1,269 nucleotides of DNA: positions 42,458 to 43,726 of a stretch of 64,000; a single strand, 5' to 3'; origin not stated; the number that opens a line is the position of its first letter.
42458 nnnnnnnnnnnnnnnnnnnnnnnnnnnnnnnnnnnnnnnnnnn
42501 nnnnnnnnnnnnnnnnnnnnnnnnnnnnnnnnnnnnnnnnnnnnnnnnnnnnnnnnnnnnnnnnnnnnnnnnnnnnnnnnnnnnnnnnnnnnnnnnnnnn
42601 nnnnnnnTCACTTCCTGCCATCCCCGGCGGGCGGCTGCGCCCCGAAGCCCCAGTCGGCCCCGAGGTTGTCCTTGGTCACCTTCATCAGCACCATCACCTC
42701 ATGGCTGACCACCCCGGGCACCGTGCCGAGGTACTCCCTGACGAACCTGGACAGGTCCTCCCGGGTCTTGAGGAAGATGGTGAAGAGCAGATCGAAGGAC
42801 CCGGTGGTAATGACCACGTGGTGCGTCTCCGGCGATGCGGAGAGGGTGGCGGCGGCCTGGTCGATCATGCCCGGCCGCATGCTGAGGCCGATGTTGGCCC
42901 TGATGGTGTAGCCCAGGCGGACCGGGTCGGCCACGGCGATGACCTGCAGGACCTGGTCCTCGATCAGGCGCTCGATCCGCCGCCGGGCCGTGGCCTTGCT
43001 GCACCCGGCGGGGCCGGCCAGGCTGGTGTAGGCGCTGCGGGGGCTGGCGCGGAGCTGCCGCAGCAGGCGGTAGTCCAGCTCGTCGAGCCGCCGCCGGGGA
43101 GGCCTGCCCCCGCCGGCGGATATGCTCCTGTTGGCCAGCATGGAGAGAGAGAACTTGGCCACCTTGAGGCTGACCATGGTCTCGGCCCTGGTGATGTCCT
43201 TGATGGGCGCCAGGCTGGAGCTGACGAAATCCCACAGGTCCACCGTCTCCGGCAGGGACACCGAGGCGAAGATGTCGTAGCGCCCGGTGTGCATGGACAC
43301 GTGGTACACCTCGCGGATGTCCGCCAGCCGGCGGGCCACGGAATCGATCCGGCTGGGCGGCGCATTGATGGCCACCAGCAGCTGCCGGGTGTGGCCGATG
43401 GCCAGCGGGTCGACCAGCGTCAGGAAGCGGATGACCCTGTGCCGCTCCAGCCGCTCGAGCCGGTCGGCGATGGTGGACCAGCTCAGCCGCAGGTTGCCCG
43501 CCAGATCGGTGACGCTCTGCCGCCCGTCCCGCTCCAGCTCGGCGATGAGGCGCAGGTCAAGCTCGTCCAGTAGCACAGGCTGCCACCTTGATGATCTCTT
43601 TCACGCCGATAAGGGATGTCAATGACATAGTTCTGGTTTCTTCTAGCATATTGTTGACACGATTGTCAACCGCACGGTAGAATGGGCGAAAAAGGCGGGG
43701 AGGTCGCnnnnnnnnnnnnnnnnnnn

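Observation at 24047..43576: Three paralogous tandem-Lrp/AsnC regulators, each adjacent to a different anaerobic redox cassette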

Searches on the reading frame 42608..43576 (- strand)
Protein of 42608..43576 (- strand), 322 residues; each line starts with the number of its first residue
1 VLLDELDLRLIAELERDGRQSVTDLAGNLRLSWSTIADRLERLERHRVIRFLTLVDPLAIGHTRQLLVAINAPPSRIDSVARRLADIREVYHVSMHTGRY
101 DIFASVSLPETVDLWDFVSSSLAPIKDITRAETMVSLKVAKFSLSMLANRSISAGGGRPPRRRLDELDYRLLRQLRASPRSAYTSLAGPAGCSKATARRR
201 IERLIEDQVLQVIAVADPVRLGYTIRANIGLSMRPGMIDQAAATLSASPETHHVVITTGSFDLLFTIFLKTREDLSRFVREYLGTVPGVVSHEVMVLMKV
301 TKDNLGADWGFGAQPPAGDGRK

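Call 6: search_protein_families(library=pfam, proteins=[window:42608-43576:-], max_evalue=0.01)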
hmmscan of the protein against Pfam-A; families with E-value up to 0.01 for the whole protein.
window:42608-43576:- (322 aa): 10 families
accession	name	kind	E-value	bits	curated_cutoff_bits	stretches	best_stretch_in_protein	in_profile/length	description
PF01037.27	AsnC_trans_reg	-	6.9e-21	74.4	25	2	70-138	3-72/73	Lrp/AsnC ligand binding domain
PF13404.12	HTH_AsnC-type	-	1.7e-19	69.8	27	2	3-44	1-42/42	AsnC-type helix-turn-helix domain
PF13412.12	HTH_24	-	2.4e-16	59.4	21.9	2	3-49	1-47/48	Winged helix-turn-helix DNA-binding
PF22482.2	AsnC_trans_reg_3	-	1.5e-13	51.1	24.4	2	237-304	23-89/95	PF0864 C-terminal dimeric alpha+beta barrel domain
PF01047.28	MarR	-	1.5e-05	25.2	24.6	0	8-49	6-47/59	MarR family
PF17805.7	AsnC_trans_reg2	-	4.2e-05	24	27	0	60-117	2-63/86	AsnC-like ligand binding domain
PF13542.12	HTH_Tnp_ISL3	-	0.00049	20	27.4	1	12-43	21-50/51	Helix-turn-helix domain of transposase family ISL3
PF12840.13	HTH_20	-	0.00094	19.5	27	0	166-206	4-44/51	Helix-turn-helix domain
PF24033.1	DUF7342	-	0.0033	17.8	31.6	0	178-215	16-52/150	Family of unknown function (DUF7342)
PF09339.16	HTH_IclR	-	0.0064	16.7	22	0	15-50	14-49/52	IclR helix-turn-helix domain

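Call 7: search_protein_families(library=ncbifam, proteins=[window:42608-43576:-], max_evalue=0.01)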
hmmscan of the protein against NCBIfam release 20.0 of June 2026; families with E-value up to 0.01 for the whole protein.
window:42608-43576:- (322 aa): 11 families
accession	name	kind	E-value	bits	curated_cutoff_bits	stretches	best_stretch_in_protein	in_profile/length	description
NF053758.1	ChrTpTrnRegChrS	equivalog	9.8e-31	106.7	250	2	160-306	8-155/158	chromate efflux transcriptional regulator ChrS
NF040947.1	trans_reg_LysM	equivalog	1.9e-27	95.7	180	2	3-138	1-134/136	HTH-type transcriptional regulator LysM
NF008384.0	PRK11179.1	equivalog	3.1e-23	82.3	227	2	3-138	7-144/153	transcriptional regulator AsnC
NF040820.1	trans_reg_LrpA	equivalog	1e-22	80.6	250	2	164-292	2-131/141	HTH-type transcriptional regulator LrpA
NF041396.1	TranRegLrp_Halo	equivalog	1.2e-19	70.7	190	2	1-140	1-140/149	HTH-type transcriptional regulator Lrp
NF040708.3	Siroheme_Dcarb_AhbA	equivalog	2.5e-14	53.2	140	2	181-281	17-117/144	siroheme decarboxylase subunit alpha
NF041395.1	TranRegLrpA1_Halo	equivalog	2.7e-14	53.3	250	2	169-294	8-134/142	HTH-type transcriptional regulator LrpA1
NF008370.0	PRK11169.1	equivalog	8.6e-13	48.3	233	2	3-105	12-118/164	leucine-responsive transcriptional regulator Lrp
NF040707.3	Siroheme_Dcarb_AhbB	equivalog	1.1e-07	31.7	125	1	23-93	17-88/146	siroheme decarboxylase subunit beta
TIGR01884.1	cas_HTH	subfamily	0.00031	20.2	60.2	0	4-49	141-186/202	CRISPR-associated CARF protein Csa3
NF053606.1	Sta1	subfamily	0.0088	16.1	80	0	3-47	18-62/100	Sta1 family transcriptional regulator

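Call 26: find_homologous_proteins(query=window:42608-43576:-, max_evalue=1e-10)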
Query window:42608-43576:- (322 aa): 61 proteins with E <= 1e-10 among 8000 candidates.
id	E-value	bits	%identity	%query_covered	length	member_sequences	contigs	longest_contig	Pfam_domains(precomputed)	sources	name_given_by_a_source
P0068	1.2e-204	696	100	100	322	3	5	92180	PF01047.29,PF13412.13,PF22482.3,PF01037.29,PF13404.13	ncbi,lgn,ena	-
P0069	9.9e-182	621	89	99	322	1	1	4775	PF22451.3,PF01047.29,PF13412.13,PF22482.3,PF01037.29,PF13404.13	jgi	jgi:Lrp/AsnC family transcriptional regulator for asnA, asnC and gidA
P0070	1.8e-181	620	90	96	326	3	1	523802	PF01047.29,PF12840.14,PF13412.13,PF22482.3,PF01037.29,PF24033.2,PF13542.13,PF13404.13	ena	-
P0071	8.7e-181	618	88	99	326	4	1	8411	PF01047.29,PF12840.14,PF13412.13,PF08279.19,PF22482.3,PF01037.29,PF24033.2,PF13404.13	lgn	-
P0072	1.6e-178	611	89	99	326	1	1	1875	PF01047.29,PF13412.13,PF22482.3,PF01037.29,PF13404.13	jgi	jgi:Lrp/AsnC family transcriptional regulator, regulator for asnA, asnC and gidA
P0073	6.8e-178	609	88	100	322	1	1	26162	PF01047.29,PF12840.14,PF13412.13,PF22482.3,PF01037.29,PF13404.13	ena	-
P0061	4.8e-176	602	87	99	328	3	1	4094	PF01047.29,PF13412.13,PF22482.3,PF01037.29,PF24033.2,PF13404.13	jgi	jgi:Lrp/AsnC family transcriptional regulator for asnA, asnC and gidA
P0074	5.0e-176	602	86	99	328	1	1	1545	PF01047.29,PF13412.13,PF22482.3,PF01037.29,PF13404.13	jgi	-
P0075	8.3e-176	602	88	98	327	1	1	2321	PF01047.29,PF13412.13,PF22482.3,PF01037.29,PF24033.2,PF13404.13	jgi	jgi:Lrp/AsnC family transcriptional regulator, regulator for asnA, asnC and gidA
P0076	3.2e-175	600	86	99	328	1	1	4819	PF01047.29,PF13412.13,PF22482.3,PF01037.29,PF13404.13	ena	-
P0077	4.5e-175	599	87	98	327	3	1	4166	PF01047.29,PF13412.13,PF22482.3,PF01037.29,PF13404.13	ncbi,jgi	-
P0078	5.2e-175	599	87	98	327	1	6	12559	PF01047.29,PF13412.13,PF22482.3,PF01037.29,PF13404.13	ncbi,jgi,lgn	-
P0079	1.4e-174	598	87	98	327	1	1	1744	PF01047.29,PF13412.13,PF22482.3,PF01037.29,PF13404.13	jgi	-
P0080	3.6e-174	596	87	98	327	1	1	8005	PF01047.29,PF13412.13,PF22482.3,PF01037.29,PF13404.13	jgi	-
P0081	5.7e-174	596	87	98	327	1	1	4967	PF01047.29,PF13412.13,PF22482.3,PF01037.29,PF13404.13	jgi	-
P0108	4.9e-136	471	68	97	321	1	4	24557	PF01047.29,PF13412.13,PF08279.19,PF13730.13,PF22482.3,PF01037.29,PF09339.17,PF13404.13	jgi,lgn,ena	-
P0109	3.1e-125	436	64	97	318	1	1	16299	PF01047.29,PF12840.14,PF13412.13,PF08279.19,PF22482.3,PF01037.29,PF09339.17,PF13404.13,PF12802.14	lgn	-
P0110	7.6e-113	395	57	97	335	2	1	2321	PF01047.29,PF12840.14,PF13412.13,PF08279.19,PF22482.3,PF01037.29,PF13404.13,PF12802.14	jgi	jgi:Lrp/AsnC family transcriptional regulator, regulator for asnA, asnC and gidA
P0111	9.8e-111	388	56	97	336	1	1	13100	PF01047.29,PF12840.14,PF13412.13,PF08279.19,PF22482.3,PF01037.29,PF13404.13,PF12802.14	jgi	jgi:Lrp/AsnC family transcriptional regulator, regulator for asnA, asnC and gidA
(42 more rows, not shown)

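Call 29: find_encoding_contigs(protein=P0108, flank=10000, max_places=2)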
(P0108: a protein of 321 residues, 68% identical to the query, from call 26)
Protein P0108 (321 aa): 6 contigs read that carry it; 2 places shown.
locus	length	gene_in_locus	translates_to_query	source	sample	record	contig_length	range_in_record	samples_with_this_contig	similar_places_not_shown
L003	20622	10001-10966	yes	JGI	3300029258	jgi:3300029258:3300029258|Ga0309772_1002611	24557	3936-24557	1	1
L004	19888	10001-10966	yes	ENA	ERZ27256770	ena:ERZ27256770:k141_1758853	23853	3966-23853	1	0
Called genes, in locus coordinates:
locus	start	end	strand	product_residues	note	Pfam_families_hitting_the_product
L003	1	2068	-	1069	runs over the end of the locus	PF02463:SMC_N (faint), PF13476:AAA_23, PF13514:AAA_27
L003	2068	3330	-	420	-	PF00149:Metallophos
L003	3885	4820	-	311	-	PF08240:ADH_N, PF16912:Glu_dehyd_C, PF13602:ADH_zinc_N_2, PF00107:ADH_zinc_N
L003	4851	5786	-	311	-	PF13353:Fer4_12 (faint), PF12837:Fer4_6 (faint), PF00037:Fer4 (weak), PF04055:Radical_SAM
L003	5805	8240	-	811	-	PF02901:PFL-like, PF01228:Gly_radical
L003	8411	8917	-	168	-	PF00903:Glyoxalase (weak), PF13669:Glyoxalase_4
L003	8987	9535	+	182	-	-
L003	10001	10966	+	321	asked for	PF13404:HTH_AsnC-type (weak), PF13412:HTH_24, PF01047:MarR (faint), PF08279:HTH_11 (faint), PF01037:AsnC_trans_reg, PF13404:HTH_AsnC-type, PF13412:HTH_24 (weak), PF01037:AsnC_trans_reg (weak), +3 more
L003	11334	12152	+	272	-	PF00378:ECH_1, PF16113:ECH_2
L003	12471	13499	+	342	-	PF00478:IMPDH (faint), PF03060:NMO, PF00977:His_biosynth (faint), PF01070:FMN_dh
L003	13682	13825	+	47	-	PF18930:DUF5679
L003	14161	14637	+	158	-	PF13577:SnoaL_4, PF14534:DUF4440 (weak), PF12680:SnoaL_2 (weak)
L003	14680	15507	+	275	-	PF23023:Anti-Pycsar_Apyc1 (faint), PF00753:Lactamase_B, PF12706:Lactamase_B_2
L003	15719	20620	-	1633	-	?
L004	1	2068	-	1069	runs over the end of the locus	PF02463:SMC_N (faint), PF13476:AAA_23, PF13514:AAA_27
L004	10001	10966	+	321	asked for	PF13404:HTH_AsnC-type (weak), PF13412:HTH_24, PF01047:MarR (faint), PF08279:HTH_11 (faint), PF01037:AsnC_trans_reg, PF13404:HTH_AsnC-type, PF13412:HTH_24 (weak), PF01037:AsnC_trans_reg (weak), +3 more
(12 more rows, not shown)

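Call 30: find_encoding_contigs(protein=P0109, flank=10000, max_places=2)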
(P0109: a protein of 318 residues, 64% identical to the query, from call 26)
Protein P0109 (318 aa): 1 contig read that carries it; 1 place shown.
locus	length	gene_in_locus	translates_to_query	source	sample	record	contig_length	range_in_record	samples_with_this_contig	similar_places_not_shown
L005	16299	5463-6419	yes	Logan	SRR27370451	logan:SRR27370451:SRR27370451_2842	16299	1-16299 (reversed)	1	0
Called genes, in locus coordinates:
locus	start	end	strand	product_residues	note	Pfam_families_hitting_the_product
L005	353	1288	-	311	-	PF08240:ADH_N, PF16912:Glu_dehyd_C, PF00107:ADH_zinc_N, PF13602:ADH_zinc_N_2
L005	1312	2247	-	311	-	PF13353:Fer4_12 (faint), PF04055:Radical_SAM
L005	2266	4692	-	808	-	PF02901:PFL-like, PF01228:Gly_radical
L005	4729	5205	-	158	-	PF13669:Glyoxalase_4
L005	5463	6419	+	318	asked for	PF12802:MarR_2 (faint), PF13404:HTH_AsnC-type (weak), PF13412:HTH_24 (weak), PF01037:AsnC_trans_reg, PF13404:HTH_AsnC-type, PF13412:HTH_24, PF01037:AsnC_trans_reg, PF22482:AsnC_trans_reg_3 (weak), +4 more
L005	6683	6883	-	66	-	-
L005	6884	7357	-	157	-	-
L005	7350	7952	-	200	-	-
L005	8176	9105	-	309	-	PF17284:Spermine_synt_N (weak), PF01564:Spermine_synth, PF13649:Methyltransf_25 (weak), PF05430:Methyltransf_30 (weak)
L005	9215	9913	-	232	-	PF00072:Response_reg, PF00196:GerE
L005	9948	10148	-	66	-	-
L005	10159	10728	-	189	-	PF19803:DUF6286 (weak), PF03780:Asp23 (weak)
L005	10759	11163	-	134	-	PF03780:Asp23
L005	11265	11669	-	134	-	PF03780:Asp23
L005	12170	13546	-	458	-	PF00672:HAMP, PF00512:HisKA, PF02518:HATPase_c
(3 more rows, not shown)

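Call 31: find_encoding_contigs(protein=P0111, flank=10000, max_places=2)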
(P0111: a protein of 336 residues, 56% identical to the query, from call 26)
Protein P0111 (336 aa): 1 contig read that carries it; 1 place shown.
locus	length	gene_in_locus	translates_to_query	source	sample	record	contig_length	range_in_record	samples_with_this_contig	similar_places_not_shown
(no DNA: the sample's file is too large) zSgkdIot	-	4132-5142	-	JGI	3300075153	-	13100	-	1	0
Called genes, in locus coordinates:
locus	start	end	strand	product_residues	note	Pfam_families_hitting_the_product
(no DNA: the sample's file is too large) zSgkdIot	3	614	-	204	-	?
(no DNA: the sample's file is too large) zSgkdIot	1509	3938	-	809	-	PF02901:PFL-like, PF01228:Gly_radical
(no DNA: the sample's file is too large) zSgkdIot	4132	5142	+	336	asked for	PF01047:MarR (faint), PF12802:MarR_2 (faint), PF13404:HTH_AsnC-type, PF13412:HTH_24 (weak), PF01037:AsnC_trans_reg (weak), PF13404:HTH_AsnC-type, PF13412:HTH_24, PF01037:AsnC_trans_reg, +3 more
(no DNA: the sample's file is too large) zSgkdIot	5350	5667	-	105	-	PF07110:EthD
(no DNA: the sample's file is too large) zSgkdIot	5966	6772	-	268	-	PF00106:adh_short, PF08659:KR, PF23441:SDR (faint), PF13561:adh_short_C2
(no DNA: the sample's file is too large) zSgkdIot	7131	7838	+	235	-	PF00072:Response_reg, PF00196:GerE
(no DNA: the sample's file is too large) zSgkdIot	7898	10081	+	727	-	PF13426:PAS_9 (weak), PF00989:PAS, PF08448:PAS_4, PF13426:PAS_9, PF08447:PAS_3, PF00989:PAS, PF13426:PAS_9, PF02518:HATPase_c, +4 more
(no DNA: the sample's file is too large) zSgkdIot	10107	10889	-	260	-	PF00378:ECH_1, PF16113:ECH_2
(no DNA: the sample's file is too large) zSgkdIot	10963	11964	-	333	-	PF03446:NAD_binding_2, PF14833:NAD_binding_11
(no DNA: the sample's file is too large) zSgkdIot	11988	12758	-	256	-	PF00106:adh_short, PF08659:KR (weak), PF13561:adh_short_C2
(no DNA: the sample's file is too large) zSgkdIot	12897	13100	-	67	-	?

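Call 47: find_related_loci(query=window:42608-43576:-, collection=metagenome_contigs, flank=4000)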
Query window:42608-43576:- (322 aa) in metagenome_contigs; peptide patterns used: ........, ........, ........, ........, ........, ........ (x = any residue, [..] = any of these).
295 stretches matched a pattern; 20 encode a relative of the query (tblastn E <= 1e-3); 20 distinct loci.
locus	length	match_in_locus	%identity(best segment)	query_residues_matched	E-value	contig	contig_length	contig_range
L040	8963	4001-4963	89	3-322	0e+0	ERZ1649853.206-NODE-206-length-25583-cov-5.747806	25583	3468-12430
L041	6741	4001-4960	85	3-322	0e+0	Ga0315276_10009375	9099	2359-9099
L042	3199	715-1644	87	3-312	0e+0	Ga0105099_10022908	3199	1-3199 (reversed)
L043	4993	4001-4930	87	3-312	0e+0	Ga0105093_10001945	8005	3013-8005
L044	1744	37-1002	86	3-318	0e+0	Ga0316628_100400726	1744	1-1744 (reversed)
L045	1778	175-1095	83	11-317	0e+0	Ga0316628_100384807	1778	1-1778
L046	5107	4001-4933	81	3-313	9e-172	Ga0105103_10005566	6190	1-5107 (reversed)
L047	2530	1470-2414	79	2-317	3e-180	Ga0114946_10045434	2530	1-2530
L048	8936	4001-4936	68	3-314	9e-146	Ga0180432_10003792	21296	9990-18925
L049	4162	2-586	87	3-312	4e-111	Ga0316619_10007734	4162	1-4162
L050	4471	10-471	88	3-312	7e-88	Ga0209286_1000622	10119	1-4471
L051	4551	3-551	85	3-314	4e-87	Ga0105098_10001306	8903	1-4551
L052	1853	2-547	88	9-314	5e-88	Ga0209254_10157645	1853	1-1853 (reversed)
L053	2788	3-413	86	25-322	4e-77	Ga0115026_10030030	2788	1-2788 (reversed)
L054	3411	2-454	88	40-314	7e-64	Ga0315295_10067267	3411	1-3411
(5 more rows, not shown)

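Call 78: predict_structure(alignment_id=A6)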
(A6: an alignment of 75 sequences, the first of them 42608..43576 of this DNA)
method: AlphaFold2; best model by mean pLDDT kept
length: 322 residues; sequences in the alignment: 75
mean_pLDDT: 91.1   pTM: 0.86
mean pLDDT of the five models: 91.1, 90.6, 90.4, 90.1, 89.9
residues with pLDDT >= 90: 262; 70-90: 34; 50-70: 13; < 50: 13
segments of 3 or more residues with pLDDT < 50: 310-322
pLDDT, mean of each block of 10 residues (from residue 1): 94 94 97 98 96 89 94 98 95 96 94 93 97 95 88 63 91 93 95 98 92 93 97 97 95 95 97 97 96 97 70 40 40
secondary structure, 60 per line:
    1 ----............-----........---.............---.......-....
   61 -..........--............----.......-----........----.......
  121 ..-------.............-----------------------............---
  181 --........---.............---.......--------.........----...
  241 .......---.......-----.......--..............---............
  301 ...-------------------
elements in order: H5-16 H22-29 H33-45 E49-55 H57-60 E62-71 H74-85 E90-96 E102-109 H114-122 E130-142 H166-177 H183-190 H194-206 E210-216 E225-233 H238-247 E251-257 E263-269 H272-285 E289-303

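Call 80: fold_search(model_id=the predicted structure, library=pdb)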
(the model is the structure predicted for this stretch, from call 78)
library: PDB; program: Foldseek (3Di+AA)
matches with E <= 10: 1595; with E <= 0.001: 47
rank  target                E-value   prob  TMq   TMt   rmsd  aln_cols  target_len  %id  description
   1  4ch7                  2.1e-14  1.00  0.67  0.70   4.4       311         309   15  Crystal structure of the siroheme decarboxylase NirDL (released 2014-07-30)
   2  4czc                  5.5e-14  1.00  0.67  0.70   4.6       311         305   15  Crystal structure of the siroheme decarboxylase NirDL in co-complex with iron-uroporphyrin III analogue (released 2014-07-30)
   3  7fby                  5.4e-10  1.00  0.42  0.85   1.8       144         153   30  Crystal Structure of PH0140 from Pyrococcus horikosii OT3 (released 2022-07-20)
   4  9w4v_A                1.1e-09  1.00  0.40  0.85   1.8       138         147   30  Structure of transcription factor in complex with D-allo-Ile (released 2026-03-25)
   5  9w4w                  1.6e-09  1.00  0.41  0.86   1.8       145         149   28  Structure of transcription factor in complex with L-Ile (released 2026-03-25)
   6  2cyy                  4.5e-09  1.00  0.41  0.85   1.8       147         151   30  Crystal structure of PH1519 from Pyrococcus horikosii OT3 (released 2006-09-19)
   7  2e1c_MODEL_1_A        8.5e-09  1.00  0.41  0.88   1.6       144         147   28  Structure of Putative HTH-type transcriptional regulator PH1519/DNA Complex (released 2007-12-04)
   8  2p5v_G                1.2e-08  1.00  0.41  0.80   1.9       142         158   25  Crystal Structure of Transcriptional Regulator NMB0573 from Neisseria Meningitidis (released 2007-04-03)
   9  2dbb_B                1.6e-08  1.00  0.40  0.83   2.3       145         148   29  Crystal structure of PH0061 (released 2006-06-15)
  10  1ri7                  2.0e-08  1.00  0.41  0.86   1.7       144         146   30  crystal structure of a protein in the LRP/ASNC family from the hyperthermophilic archaeon Pyrococcus sp. OT3 (released 2004-03-09)
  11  2p5v_C                2.4e-08  1.00  0.40  0.80   2.1       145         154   24  Crystal Structure of Transcriptional Regulator NMB0573 from Neisseria Meningitidis (released 2007-04-03)
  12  2cg4_A                2.8e-08  1.00  0.38  0.80   2.2       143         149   22  Structure of E.coli AsnC (released 2006-04-04)
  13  2znz_C                4.0e-08  1.00  0.41  0.89   1.5       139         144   29  Crystal structure of FFRP (released 2009-03-17)
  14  2p6t_B                4.0e-08  1.00  0.40  0.78   2.0       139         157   24  CRYSTAL STRUCTURE OF TRANSCRIPTIONAL REGULATOR NMB0573 and L-LEUCINE COMPLEX FROM NEISSERIA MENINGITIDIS (released 2007-04-03)
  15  2dbb_A                4.2e-08  1.00  0.41  0.84   2.1       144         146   29  Crystal structure of PH0061 (released 2006-06-15)
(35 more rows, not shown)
